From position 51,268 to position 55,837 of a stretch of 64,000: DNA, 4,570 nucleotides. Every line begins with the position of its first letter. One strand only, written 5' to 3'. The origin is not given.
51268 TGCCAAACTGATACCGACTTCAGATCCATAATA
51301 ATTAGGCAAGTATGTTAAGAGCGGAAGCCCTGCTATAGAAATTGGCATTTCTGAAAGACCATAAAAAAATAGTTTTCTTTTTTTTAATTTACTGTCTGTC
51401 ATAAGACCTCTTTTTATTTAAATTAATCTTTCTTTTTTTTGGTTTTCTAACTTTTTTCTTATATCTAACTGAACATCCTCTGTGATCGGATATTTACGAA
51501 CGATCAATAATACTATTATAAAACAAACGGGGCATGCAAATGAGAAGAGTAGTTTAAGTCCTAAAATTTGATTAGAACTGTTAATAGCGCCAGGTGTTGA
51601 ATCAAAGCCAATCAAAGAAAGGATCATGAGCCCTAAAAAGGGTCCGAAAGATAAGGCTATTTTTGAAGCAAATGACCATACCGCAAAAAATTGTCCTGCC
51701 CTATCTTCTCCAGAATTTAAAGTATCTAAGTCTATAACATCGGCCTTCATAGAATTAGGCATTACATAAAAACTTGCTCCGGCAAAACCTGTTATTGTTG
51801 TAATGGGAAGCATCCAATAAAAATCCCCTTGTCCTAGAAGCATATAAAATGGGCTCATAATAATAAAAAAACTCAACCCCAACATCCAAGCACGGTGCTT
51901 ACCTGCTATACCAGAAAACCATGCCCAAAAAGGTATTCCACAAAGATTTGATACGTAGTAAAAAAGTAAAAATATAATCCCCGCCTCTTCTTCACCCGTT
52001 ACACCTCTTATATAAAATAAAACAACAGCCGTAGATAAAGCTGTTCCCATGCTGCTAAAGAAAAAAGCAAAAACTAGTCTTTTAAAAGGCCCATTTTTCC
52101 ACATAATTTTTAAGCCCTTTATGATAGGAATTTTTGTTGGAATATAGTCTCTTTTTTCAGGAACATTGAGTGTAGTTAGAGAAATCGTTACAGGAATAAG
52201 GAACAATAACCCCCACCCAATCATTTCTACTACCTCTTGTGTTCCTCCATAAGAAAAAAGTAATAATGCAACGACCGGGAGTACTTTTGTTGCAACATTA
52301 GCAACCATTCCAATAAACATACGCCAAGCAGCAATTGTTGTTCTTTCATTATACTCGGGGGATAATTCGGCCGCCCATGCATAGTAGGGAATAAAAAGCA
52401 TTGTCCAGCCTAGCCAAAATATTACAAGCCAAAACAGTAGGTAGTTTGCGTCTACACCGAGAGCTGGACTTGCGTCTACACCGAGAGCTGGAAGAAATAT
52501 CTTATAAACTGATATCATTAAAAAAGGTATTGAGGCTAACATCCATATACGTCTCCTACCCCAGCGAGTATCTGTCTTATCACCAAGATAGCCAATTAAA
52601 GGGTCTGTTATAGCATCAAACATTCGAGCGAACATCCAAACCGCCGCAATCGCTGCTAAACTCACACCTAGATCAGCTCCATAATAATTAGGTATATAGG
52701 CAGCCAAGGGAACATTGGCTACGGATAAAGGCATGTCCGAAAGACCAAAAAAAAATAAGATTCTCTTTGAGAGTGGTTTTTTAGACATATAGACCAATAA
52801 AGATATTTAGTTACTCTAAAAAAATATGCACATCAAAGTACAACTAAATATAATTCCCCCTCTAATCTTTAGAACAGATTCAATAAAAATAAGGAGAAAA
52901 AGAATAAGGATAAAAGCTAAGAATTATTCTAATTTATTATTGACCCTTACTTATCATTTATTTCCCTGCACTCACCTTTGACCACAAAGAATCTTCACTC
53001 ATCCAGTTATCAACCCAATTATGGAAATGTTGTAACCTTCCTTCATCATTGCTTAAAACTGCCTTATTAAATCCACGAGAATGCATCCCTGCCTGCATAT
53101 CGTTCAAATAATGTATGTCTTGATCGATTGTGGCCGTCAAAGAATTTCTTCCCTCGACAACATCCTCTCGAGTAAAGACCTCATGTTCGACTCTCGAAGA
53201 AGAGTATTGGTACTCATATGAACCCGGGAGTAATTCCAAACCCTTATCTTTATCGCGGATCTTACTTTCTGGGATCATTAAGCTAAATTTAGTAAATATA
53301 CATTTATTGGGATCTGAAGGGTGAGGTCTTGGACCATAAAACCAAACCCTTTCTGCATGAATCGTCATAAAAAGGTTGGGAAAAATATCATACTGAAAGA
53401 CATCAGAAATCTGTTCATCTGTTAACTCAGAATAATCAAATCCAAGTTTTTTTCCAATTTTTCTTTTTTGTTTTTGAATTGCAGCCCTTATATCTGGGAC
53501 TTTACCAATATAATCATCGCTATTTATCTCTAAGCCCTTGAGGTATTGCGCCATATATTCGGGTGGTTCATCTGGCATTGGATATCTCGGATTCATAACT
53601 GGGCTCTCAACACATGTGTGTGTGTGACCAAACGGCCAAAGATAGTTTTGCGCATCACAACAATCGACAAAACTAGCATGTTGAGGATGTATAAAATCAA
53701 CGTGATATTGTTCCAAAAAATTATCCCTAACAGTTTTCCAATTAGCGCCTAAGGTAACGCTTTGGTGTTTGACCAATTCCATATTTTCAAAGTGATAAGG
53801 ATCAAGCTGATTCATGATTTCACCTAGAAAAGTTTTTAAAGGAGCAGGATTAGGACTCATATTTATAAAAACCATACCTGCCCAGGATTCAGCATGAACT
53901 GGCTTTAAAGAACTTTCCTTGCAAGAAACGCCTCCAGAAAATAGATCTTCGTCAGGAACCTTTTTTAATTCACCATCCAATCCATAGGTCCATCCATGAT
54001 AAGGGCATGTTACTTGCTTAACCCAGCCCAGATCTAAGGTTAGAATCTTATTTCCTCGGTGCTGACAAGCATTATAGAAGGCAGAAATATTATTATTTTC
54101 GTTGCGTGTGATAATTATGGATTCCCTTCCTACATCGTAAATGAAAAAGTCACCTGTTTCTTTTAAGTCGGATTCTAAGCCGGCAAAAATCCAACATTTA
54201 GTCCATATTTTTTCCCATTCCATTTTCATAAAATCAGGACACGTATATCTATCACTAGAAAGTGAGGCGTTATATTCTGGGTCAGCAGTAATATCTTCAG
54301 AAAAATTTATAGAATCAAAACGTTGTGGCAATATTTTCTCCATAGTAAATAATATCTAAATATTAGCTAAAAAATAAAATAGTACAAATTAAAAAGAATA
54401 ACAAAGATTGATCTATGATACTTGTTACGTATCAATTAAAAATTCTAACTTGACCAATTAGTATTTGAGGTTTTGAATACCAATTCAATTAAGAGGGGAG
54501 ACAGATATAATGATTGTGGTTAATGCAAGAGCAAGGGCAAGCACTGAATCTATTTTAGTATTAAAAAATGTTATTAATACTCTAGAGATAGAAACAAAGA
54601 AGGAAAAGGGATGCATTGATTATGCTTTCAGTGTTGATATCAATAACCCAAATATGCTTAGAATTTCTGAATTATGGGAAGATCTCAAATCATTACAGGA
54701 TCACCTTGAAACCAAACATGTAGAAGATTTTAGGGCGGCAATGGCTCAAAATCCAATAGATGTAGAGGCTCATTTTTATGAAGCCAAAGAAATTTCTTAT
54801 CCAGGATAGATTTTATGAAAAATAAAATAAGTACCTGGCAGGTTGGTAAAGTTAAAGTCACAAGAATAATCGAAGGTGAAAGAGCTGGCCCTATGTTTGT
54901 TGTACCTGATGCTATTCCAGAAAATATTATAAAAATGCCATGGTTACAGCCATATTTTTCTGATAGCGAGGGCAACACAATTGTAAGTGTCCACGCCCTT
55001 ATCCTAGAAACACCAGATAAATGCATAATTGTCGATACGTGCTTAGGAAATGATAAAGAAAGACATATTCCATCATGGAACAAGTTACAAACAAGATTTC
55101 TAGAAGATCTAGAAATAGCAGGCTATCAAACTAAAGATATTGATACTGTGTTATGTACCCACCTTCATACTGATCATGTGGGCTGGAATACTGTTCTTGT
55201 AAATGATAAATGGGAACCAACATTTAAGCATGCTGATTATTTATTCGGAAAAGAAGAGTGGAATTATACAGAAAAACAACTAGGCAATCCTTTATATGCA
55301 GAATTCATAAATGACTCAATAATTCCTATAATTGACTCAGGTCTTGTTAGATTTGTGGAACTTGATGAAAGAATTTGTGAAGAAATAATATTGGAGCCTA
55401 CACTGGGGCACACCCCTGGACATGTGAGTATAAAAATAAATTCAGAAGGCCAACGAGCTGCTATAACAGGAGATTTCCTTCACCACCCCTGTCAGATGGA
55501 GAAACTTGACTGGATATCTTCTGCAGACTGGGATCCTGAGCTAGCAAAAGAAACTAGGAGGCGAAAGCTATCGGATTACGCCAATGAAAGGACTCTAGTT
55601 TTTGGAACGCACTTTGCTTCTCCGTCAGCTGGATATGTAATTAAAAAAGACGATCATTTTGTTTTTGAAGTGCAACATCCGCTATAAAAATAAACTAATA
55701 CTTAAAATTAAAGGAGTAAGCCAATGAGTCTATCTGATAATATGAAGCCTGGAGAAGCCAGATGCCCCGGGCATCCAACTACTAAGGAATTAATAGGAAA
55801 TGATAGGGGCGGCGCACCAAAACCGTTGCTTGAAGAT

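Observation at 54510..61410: Eight-gene plus-strand operon around Rieske paralog E with dienelactone hydrolase and two MBL hydrolases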

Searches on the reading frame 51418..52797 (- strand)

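Call 5: search_protein_families(library=pfam, proteins=[window:51418-52797:-])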
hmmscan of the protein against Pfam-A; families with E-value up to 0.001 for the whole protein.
window:51418-52797:- (459 aa): 2 families
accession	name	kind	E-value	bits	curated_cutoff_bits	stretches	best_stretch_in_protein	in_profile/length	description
PF13347.12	MFS_2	-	1.2e-78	265.1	27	1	17-440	2-427/427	MFS/sugar transport protein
PF07690.21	MFS_1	-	6.8e-22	78.3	33.4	2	31-386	15-347/347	Major Facilitator Superfamily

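Call 6: search_protein_families(library=ncbifam, proteins=[window:51418-52797:-])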
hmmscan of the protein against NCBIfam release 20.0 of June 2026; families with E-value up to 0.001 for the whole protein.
window:51418-52797:- (459 aa): 6 families
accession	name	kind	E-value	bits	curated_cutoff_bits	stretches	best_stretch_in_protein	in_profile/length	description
TIGR00792.1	gph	subfamily_domain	1.3e-46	159.2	231.35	1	17-452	4-436/437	glycoside-pentoside-hexuronide (GPH):cation symporter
NF007237.0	PRK09669.1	subfamily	1.6e-31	109.4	610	1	15-456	12-448/461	putative symporter YagG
NF007749.0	PRK10429.1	equivalog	3.1e-29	102.1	456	1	17-455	11-452/473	melibiose:sodium transporter MelB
NF007353.0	PRK09848.1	equivalog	1.5e-26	93.2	528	1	6-456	2-447/457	glucuronide transporter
NF008526.0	PRK11462.1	equivalog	1.4e-21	76.9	836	1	19-448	16-440/460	glycoside-pentoside-hexuronide family transporter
TIGR01301.1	GPH_sucrose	subfamily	4e-06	25.9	511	1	40-162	31-161/476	sucrose/proton symporter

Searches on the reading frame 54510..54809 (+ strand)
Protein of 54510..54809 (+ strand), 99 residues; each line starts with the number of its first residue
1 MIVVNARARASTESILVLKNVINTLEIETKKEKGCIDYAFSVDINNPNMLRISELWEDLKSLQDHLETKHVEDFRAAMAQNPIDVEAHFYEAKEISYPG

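Call 4: search_protein_families(library=pfam, proteins=[window:54510-54809:+])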
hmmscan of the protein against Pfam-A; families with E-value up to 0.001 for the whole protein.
window:54510-54809:+ (99 aa): 1 family
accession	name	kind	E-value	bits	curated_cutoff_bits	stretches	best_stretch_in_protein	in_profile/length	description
PF03992.22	ABM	-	5.5e-10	39.7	23.1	1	1-76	1-77/78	Antibiotic biosynthesis monooxygenase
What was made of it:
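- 54510..54809 (+): ABM-fold protein (99 aa). It is the head of the string and is divergent from Rieske D (52958-54343, minus strand). Pfam ABM, E=5.5e-10 (call 4).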

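Call 6: search_protein_families(library=ncbifam, proteins=[window:54510-54809:+])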
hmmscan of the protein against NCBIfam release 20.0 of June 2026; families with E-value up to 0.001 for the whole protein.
window:54510-54809:+ (99 aa): 0 families

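Call 43: search_protein_families(library=pfam, proteins=[window:54510-54809:+], max_evalue=1)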
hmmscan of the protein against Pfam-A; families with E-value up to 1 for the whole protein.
window:54510-54809:+ (99 aa): 4 families
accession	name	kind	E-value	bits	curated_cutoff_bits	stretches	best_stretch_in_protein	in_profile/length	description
PF03992.22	ABM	-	5.5e-10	39.7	23.1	1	1-76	1-77/78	Antibiotic biosynthesis monooxygenase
PF13200.12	DUF4015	-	0.055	13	27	1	16-71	21-75/313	Putative glycosyl hydrolase domain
PF15767.10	ARMH4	-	0.082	11.9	25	1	10-60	240-290/583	Armadillo-like helical domain-containing protein 4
PF16159.10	FOXP-CC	-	0.15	13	28.9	0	54-77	14-37/69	FOXP coiled-coil domain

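Call 72: search_solved_structures(query=A4, max_evalue=10, show_alignments=0)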
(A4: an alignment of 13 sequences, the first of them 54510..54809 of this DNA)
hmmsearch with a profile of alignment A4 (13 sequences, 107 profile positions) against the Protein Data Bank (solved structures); distinct sequences matched with E-value up to 10: 26.
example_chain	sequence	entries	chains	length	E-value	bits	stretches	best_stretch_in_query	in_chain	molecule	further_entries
4dpo_A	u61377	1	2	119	9.4e-17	64.2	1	2-92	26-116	Conserved protein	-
3e8o_A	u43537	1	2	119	7.3e-14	54.9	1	1-95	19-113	uncharacterized protein with ferredoxin-like fold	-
4npo_A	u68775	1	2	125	8.4e-14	54.7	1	1-95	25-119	Uncharacterized protein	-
2fb0_A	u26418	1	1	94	1.9e-12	50.3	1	1-91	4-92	conserved hypothetical protein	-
1tuv_A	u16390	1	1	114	1.2e-11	47.7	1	1-90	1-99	Protein ygiN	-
1r6y_A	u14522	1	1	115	1.3e-11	47.7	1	1-90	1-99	Protein ygiN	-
1x7v_A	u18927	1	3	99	1.4e-10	44.3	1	4-76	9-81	PA3566 protein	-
4zos_A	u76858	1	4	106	1.3e-09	41.2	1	4-79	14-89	protein YE0340 from Yersinia enterocolitica subsp. enterocolitica 8081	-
4hl9_A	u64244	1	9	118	7e-09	38.8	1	4-79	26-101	Antibiotic biosynthesis monooxygenase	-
1q8b_A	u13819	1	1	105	5.4e-08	36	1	4-81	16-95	Protein yjcS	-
4dn9_A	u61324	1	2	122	1.1e-07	35.1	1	13-74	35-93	Antibiotic biosynthesis monooxygenase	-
2bbe_A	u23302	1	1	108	2.2e-07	34.1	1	2-80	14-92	hypothetical protein SO0527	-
3mcs_A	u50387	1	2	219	4.7e-07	33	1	3-81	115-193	Putative monooxygenase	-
3bm7_A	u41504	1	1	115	8.4e-07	32.2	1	1-73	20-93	Protein of unknown function with ferredoxin-like fold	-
3qmq_A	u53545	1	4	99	1.8e-06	31.1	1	7-83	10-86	Autoinducer-2 (AI-2) modifying protein LsrG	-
6fxd_A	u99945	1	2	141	0.0077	19.4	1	9-66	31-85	MupZ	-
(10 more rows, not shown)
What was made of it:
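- Generic ABM proteins such as 4dpo and YgiN match far better (call 72).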

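Call 77: search_protein_families(library=ncbifam, proteins=[window:54510-54809:+], max_evalue=0.01)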
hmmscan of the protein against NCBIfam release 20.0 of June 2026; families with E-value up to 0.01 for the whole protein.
window:54510-54809:+ (99 aa): 0 families

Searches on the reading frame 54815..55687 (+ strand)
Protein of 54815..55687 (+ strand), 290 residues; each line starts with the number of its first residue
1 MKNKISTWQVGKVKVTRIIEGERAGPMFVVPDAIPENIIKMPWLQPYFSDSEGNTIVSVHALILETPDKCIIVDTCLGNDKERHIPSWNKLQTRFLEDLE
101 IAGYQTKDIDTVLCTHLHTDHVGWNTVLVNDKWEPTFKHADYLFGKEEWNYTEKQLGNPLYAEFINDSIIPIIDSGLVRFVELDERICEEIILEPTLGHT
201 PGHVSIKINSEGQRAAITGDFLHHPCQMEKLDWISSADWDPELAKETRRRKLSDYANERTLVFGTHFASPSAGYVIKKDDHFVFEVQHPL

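Call 4: search_protein_families(library=pfam, proteins=[window:54815-55687:+])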
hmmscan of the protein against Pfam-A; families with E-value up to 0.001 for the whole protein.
window:54815-55687:+ (290 aa): 1 family
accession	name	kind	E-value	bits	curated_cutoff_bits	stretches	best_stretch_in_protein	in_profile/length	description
PF00753.33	Lactamase_B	-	3.6e-23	83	22.7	1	57-228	4-157/196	Metallo-beta-lactamase superfamily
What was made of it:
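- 54815..55687 (+): MBL-fold hydrolase 1 (290 aa), lactonase / organophosphate-hydrolase-like. Pfam Lactamase_B, E=3.6e-23 (call 4).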

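Call 6: search_protein_families(library=ncbifam, proteins=[window:54815-55687:+])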
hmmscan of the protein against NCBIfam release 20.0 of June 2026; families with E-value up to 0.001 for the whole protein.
window:54815-55687:+ (290 aa): 8 families
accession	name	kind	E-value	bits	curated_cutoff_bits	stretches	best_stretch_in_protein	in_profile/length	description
NF047919.1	lactonase_YtnP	equivalog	3.1e-19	69.2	425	1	40-255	28-242/274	YtnP family quorum-quenching lactonase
NF047979.1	lactonase_AidB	equivalog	1.5e-17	63.7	360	1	55-269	47-255/271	AidB family quorum-quenching N-acyl homoserine lactonase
NF047925.1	pyridox_lacton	equivalog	3e-11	43.6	325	1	54-258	30-243/268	4-pyridoxolactonase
NF045699.1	AHLLactAiiA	equivalog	2.8e-10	39.8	375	1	78-212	65-182/251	quorum-quenching N-acyl homoserine lactonase AiiA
NF012229.1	bla_class_B_core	domain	1.5e-06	28.5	100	1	48-128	4-71/139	metallo-beta-lactamase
NF045700.1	AHLLactAttM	equivalog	0.00011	21.8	390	0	93-214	78-193/257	AttM family quorum-quenching N-acyl homoserine lactonase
NF053820.1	MBLfold_Strvi7410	exception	0.00013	21.5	525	0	62-125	27-81/343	Strvi_7410 family MBL fold metallo-hydrolase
NF033088.2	bla_subclass_B1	equivalog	0.00022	21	200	1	43-130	16-90/217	subclass B1 metallo-beta-lactamase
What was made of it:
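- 54815..55687 (+): Best NCBIfam hits are YtnP, AidB and 4-pyridoxolactonase, all far below cut-off (call 6).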

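Call 16: search_solved_structures(query=window:54815-55687:+, max_evalue=0.00001)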
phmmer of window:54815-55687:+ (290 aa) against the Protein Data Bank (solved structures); distinct sequences matched with E-value up to 0.00001: 16.
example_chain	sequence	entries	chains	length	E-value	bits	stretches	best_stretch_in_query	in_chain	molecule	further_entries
4xuk_A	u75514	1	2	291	6.2e-20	75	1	8-279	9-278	Putative hydrolase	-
4le6_A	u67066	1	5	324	8.3e-20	74.6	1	44-280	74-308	Organophosphorus hydrolase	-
4o98_A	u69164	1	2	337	3.8e-19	72.4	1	44-278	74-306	organophosphorus hydrolase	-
7y7u_A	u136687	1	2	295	1.1e-17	67.6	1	51-284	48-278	MBL fold metallo-hydrolase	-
5hif_A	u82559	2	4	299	1.5e-13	54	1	57-276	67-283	reconstructed lactonase ancestor, Anc1-MPH | dihydrocoumarin hydrolase, AncDHCH1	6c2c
8zu4_A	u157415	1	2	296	9.6e-13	51.4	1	63-278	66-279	Methyl parathion hydrolase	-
8zu5_A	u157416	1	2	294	1.3e-12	50.9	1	62-278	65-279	Methyl parathion hydrolase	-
4zo2_A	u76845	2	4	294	2.1e-12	50.2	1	57-278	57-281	Acylhomoserine lactonase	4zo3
1p9e_A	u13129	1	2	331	3.6e-12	49.5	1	63-278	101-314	Methyl Parathion Hydrolase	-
3esh_A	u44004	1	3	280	1.2e-10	44.5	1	40-250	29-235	Protein similar to metal-dependent hydrolase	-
5eht_A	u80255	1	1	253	6.1e-08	35.6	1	76-266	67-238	N-acyl homoserine lactonase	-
2br6_A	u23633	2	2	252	1.4e-07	34.4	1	92-266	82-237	AIIA-LIKE PROTEIN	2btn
2a7m_A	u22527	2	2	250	1.4e-07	34.4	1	92-266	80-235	N-acyl homoserine lactone hydrolase | N-acyl homoserine lactonase AiiA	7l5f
5eh9_A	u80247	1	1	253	1.5e-07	34.3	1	92-266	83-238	N-acyl homoserine lactonase AiiA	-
3dha_A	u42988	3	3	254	1.5e-07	34.3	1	92-266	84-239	N-Acyl Homoserine Lactone Hydrolase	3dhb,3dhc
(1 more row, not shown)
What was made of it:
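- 54815..55687 (+): Best solved relatives are 4xuk, OPHC2 (4le6) and AidC (call 16).
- MBL1 is lactonase-like (calls 6, 16).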
